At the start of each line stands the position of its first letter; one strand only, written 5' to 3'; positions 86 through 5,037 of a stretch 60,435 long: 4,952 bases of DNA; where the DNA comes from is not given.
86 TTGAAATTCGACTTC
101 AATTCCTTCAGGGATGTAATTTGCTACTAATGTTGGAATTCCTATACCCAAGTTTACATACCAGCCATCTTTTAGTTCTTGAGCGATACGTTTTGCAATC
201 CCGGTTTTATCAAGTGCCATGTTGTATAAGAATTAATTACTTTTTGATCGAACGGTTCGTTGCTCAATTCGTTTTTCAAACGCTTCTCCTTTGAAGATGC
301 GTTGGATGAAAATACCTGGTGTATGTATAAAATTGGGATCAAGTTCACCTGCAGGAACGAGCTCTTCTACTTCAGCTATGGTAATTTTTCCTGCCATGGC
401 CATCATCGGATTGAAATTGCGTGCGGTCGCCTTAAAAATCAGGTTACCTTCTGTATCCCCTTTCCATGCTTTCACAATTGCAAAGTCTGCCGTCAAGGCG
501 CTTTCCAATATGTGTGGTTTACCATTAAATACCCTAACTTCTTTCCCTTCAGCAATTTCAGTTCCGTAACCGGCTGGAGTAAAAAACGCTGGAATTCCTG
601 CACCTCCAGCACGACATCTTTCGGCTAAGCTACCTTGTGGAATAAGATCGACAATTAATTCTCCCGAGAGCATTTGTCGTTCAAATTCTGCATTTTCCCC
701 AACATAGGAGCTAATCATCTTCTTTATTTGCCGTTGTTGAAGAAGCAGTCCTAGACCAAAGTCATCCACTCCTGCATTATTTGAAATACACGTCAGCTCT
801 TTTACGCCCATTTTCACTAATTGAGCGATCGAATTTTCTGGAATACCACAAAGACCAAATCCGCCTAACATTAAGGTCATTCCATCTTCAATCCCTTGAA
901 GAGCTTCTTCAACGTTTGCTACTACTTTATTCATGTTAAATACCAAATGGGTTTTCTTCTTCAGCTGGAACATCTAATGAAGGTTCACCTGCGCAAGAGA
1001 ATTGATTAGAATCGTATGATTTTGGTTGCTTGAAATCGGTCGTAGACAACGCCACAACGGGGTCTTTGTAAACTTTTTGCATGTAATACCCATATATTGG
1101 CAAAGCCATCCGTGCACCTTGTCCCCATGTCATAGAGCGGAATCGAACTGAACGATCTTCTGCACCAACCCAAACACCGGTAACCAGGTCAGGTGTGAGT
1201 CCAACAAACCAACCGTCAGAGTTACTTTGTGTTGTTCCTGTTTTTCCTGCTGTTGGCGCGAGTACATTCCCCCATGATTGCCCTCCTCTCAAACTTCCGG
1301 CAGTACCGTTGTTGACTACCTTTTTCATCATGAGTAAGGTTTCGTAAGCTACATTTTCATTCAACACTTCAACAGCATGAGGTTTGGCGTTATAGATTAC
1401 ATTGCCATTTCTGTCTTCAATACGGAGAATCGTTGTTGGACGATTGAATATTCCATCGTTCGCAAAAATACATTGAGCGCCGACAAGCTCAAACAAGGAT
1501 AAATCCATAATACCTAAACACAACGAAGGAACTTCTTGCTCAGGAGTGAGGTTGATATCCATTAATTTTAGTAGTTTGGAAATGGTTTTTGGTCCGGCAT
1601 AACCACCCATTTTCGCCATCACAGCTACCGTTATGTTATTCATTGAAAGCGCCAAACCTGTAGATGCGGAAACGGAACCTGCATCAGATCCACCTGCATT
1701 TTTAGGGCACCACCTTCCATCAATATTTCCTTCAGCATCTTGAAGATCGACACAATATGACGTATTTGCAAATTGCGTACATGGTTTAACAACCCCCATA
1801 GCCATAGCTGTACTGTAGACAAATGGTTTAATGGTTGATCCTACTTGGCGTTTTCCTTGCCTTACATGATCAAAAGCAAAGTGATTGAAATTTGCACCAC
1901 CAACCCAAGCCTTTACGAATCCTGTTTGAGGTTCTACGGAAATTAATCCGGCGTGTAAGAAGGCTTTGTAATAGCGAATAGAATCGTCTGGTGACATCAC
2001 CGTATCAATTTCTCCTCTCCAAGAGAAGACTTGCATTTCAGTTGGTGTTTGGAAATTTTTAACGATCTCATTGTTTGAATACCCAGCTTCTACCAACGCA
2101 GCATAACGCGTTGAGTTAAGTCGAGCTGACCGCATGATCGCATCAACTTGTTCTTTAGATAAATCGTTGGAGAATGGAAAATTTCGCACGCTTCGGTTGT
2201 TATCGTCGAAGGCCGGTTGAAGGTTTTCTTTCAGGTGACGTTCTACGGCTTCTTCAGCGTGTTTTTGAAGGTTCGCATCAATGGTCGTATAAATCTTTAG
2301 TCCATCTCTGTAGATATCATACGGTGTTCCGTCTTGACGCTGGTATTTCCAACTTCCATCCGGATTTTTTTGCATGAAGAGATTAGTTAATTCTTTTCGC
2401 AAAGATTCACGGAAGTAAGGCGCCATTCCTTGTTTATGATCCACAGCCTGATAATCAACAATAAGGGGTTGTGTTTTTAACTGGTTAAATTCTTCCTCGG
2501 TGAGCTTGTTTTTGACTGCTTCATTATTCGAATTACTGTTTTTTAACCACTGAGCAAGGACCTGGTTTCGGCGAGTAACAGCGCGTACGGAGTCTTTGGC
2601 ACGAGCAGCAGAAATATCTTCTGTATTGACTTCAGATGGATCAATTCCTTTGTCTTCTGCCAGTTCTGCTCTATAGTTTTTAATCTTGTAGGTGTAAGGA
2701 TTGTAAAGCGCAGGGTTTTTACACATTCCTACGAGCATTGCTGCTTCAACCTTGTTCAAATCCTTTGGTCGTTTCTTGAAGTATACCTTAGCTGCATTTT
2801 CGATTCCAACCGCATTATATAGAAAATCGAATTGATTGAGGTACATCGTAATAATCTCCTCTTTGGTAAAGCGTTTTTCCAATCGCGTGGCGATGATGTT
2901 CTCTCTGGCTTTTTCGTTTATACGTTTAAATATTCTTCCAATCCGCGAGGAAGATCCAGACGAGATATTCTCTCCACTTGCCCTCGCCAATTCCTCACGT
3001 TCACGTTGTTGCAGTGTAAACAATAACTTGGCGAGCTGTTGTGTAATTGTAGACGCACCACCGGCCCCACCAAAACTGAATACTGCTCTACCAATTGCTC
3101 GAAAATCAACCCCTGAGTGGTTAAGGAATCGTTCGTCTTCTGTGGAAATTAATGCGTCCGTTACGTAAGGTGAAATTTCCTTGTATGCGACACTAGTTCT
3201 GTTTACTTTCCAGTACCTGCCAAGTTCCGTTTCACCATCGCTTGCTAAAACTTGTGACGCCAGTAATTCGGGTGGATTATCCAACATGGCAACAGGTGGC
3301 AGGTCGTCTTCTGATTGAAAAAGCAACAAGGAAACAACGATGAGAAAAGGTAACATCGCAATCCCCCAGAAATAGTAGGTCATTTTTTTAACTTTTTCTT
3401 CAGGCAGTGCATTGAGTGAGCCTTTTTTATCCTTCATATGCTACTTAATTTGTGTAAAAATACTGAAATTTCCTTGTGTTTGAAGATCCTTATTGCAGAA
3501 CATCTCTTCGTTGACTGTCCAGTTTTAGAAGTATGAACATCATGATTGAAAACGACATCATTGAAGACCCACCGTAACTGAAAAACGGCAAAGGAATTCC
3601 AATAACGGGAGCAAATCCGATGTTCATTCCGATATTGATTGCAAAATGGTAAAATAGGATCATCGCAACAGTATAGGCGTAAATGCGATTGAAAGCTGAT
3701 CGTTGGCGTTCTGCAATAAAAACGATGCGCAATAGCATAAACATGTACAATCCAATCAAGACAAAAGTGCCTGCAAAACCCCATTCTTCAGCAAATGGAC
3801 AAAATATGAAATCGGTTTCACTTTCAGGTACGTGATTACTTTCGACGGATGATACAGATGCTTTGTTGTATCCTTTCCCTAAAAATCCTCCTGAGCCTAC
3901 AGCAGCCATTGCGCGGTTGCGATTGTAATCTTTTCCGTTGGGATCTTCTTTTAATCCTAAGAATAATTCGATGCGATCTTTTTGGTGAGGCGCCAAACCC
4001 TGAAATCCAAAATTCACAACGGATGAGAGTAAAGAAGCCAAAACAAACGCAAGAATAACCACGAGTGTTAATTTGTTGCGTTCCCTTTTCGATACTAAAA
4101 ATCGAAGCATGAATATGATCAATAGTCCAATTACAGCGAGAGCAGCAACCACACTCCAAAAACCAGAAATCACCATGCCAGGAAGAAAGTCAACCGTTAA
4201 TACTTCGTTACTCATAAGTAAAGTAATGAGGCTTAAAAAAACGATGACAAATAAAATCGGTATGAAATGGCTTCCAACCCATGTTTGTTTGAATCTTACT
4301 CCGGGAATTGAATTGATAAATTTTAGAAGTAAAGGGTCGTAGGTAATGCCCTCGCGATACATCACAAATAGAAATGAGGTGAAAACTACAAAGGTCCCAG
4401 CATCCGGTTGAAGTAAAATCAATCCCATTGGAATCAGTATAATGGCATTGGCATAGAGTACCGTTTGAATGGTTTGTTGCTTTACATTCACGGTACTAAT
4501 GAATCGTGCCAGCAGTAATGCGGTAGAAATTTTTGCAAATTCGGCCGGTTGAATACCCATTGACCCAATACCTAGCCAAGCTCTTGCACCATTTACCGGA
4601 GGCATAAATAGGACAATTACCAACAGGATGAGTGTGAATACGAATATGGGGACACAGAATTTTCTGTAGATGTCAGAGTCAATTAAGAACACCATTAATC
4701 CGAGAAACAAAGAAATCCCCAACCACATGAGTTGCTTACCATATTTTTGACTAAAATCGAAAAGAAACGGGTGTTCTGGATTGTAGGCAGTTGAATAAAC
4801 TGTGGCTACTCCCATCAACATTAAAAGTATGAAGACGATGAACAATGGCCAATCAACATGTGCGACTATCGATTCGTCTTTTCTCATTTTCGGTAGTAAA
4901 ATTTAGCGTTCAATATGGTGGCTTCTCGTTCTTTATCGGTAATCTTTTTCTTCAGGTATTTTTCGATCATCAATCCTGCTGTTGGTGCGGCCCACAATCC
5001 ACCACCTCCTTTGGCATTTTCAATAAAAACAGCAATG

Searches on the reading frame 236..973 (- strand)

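Call 48: search_protein_families(library=pfam, proteins=[window:236-973:-], max_evalue=0.001)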
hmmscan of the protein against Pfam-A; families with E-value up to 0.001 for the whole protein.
window:236-973:- (246 aa): 1 family
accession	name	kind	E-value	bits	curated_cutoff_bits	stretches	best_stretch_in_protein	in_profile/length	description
PF01144.29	CoA_trans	-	1.3e-77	260.5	23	1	20-228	3-216/217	Coenzyme A transferase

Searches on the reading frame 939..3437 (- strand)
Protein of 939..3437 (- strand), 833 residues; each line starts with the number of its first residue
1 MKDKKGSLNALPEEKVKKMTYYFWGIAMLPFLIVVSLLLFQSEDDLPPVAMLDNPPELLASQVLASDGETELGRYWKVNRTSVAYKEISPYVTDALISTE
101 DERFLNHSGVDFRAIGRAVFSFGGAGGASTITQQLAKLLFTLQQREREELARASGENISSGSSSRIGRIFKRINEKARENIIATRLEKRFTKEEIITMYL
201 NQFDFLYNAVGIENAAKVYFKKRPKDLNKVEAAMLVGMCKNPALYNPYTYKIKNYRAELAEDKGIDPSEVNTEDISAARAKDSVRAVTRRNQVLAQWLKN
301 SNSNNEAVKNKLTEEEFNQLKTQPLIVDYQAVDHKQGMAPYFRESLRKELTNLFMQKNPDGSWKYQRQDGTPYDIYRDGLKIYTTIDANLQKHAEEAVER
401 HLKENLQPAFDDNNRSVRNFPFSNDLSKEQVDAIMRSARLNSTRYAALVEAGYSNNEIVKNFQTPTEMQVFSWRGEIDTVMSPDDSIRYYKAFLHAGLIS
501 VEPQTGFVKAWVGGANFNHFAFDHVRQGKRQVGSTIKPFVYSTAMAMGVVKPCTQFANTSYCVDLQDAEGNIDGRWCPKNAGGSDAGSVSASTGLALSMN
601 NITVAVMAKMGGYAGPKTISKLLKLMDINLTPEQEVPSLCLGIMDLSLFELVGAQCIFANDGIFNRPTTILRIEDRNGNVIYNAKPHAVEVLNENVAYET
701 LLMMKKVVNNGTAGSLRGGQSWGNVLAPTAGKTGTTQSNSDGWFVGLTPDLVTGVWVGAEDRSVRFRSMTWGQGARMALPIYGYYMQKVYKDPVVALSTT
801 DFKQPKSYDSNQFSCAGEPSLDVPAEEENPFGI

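Call 48: search_protein_families(library=pfam, proteins=[window:939-3437:-], max_evalue=0.001)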
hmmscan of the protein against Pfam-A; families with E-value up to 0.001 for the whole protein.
window:939-3437:- (833 aa): 2 families
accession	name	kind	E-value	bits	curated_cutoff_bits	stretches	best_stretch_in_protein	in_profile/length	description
PF00912.28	Transgly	-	2.6e-46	157.7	27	1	77-250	11-162/178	Transglycosylase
PF00905.27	Transpeptidase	-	1.1e-14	54.7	22.1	1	501-750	6-267/299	Penicillin binding protein transpeptidase domain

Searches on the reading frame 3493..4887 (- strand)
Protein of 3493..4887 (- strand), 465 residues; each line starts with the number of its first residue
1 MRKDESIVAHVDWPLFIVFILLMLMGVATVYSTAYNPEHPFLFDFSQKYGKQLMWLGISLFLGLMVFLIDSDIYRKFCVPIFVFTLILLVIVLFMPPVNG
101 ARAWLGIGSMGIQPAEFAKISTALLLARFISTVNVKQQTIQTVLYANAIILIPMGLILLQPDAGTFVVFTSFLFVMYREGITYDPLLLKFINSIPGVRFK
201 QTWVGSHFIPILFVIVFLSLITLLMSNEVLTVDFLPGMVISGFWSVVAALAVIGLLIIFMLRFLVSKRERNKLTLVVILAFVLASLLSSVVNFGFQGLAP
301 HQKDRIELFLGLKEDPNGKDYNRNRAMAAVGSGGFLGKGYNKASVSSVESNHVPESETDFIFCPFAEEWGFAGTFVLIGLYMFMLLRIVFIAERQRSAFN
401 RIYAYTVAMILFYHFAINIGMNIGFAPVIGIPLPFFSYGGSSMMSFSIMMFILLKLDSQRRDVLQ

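Call 48: search_protein_families(library=pfam, proteins=[window:3493-4887:-], max_evalue=0.001)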
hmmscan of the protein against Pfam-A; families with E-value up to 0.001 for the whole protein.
window:3493-4887:- (465 aa): 1 family
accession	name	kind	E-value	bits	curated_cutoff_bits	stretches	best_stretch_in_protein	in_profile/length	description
PF01098.24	FTSW_RODA_SPOVE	-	1.8e-71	241.5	26.4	2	257-461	163-355/356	Cell cycle protein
